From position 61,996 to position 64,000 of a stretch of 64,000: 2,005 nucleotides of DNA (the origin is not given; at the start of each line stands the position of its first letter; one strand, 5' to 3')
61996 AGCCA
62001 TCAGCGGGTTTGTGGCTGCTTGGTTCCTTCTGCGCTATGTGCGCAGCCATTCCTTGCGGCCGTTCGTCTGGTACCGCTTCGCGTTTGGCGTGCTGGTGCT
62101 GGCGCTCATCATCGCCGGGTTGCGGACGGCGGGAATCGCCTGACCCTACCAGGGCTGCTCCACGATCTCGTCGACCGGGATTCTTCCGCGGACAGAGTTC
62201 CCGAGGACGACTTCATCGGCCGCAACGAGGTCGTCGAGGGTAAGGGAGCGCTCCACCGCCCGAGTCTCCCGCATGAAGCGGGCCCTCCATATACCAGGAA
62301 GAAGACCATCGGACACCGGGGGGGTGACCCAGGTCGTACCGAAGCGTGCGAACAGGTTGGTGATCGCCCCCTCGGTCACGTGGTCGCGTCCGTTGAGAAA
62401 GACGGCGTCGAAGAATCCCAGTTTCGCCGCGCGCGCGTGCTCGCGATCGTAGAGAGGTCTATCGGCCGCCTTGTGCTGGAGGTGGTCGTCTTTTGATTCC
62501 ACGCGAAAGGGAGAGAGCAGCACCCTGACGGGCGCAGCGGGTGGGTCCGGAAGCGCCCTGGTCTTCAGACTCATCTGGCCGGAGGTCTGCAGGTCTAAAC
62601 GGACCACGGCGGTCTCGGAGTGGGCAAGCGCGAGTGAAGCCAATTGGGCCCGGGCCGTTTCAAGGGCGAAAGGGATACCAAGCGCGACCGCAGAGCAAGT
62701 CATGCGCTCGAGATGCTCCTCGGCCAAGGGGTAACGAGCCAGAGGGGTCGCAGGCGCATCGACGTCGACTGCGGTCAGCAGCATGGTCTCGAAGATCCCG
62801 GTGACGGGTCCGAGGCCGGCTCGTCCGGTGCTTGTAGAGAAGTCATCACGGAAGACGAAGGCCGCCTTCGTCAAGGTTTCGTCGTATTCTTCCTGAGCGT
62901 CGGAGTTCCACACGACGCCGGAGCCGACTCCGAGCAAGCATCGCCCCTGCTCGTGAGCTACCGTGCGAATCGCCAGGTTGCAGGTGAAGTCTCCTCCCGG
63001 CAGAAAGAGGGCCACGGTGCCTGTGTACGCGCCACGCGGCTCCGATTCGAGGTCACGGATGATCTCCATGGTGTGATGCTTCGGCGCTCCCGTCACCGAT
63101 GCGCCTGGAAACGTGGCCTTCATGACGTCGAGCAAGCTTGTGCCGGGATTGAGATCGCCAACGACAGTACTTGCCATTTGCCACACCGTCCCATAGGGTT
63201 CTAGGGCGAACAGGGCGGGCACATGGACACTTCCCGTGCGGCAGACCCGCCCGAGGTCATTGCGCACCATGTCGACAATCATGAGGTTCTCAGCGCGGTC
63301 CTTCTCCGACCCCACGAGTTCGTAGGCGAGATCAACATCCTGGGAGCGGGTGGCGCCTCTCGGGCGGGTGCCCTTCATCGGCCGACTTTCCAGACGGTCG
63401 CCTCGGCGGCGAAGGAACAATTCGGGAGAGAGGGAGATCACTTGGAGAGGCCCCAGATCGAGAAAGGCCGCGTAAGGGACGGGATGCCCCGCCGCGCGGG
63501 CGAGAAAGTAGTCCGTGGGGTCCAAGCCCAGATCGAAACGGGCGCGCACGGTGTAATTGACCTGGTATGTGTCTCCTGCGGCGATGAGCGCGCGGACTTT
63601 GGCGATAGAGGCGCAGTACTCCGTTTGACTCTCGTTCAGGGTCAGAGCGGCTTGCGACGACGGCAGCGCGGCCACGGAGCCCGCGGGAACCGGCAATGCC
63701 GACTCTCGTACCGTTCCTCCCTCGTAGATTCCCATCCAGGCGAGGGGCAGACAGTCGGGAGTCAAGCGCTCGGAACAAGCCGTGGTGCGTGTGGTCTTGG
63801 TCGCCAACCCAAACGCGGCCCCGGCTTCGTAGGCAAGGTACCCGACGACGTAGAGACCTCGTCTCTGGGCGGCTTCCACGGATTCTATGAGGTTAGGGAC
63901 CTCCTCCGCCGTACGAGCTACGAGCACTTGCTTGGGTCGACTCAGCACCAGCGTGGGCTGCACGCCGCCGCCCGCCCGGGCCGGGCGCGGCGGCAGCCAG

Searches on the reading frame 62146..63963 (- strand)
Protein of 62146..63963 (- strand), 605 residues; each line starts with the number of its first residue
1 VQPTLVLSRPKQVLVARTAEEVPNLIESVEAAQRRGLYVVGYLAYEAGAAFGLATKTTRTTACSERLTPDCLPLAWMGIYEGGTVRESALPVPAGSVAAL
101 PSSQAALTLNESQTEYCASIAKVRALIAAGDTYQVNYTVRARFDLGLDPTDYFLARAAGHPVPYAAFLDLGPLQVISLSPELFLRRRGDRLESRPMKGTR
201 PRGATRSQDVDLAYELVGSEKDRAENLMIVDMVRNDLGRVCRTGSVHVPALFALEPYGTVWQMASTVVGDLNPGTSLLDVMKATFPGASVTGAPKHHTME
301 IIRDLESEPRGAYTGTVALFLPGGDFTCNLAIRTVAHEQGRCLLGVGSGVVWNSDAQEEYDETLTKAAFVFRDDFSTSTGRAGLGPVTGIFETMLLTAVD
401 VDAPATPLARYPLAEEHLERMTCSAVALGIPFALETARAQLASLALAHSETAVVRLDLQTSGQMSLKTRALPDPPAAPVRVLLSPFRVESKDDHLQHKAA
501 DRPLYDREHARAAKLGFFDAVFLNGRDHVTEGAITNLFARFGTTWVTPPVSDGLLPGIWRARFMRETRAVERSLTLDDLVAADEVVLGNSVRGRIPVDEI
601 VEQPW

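Call 62: search_protein_families(library=pfam, proteins=[window:62146-63963:-], max_evalue=0.00001)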
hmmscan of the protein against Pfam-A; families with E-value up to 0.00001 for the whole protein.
window:62146-63963:- (605 aa): 2 families
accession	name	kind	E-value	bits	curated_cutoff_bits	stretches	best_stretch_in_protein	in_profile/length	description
PF00425.24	Chorismate_bind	-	1.6e-81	274.1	27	1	113-366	2-257/257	chorismate binding enzyme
PF01063.24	Aminotran_4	-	1.6e-36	126.7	28.5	1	389-600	1-223/223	Amino-transferase class IV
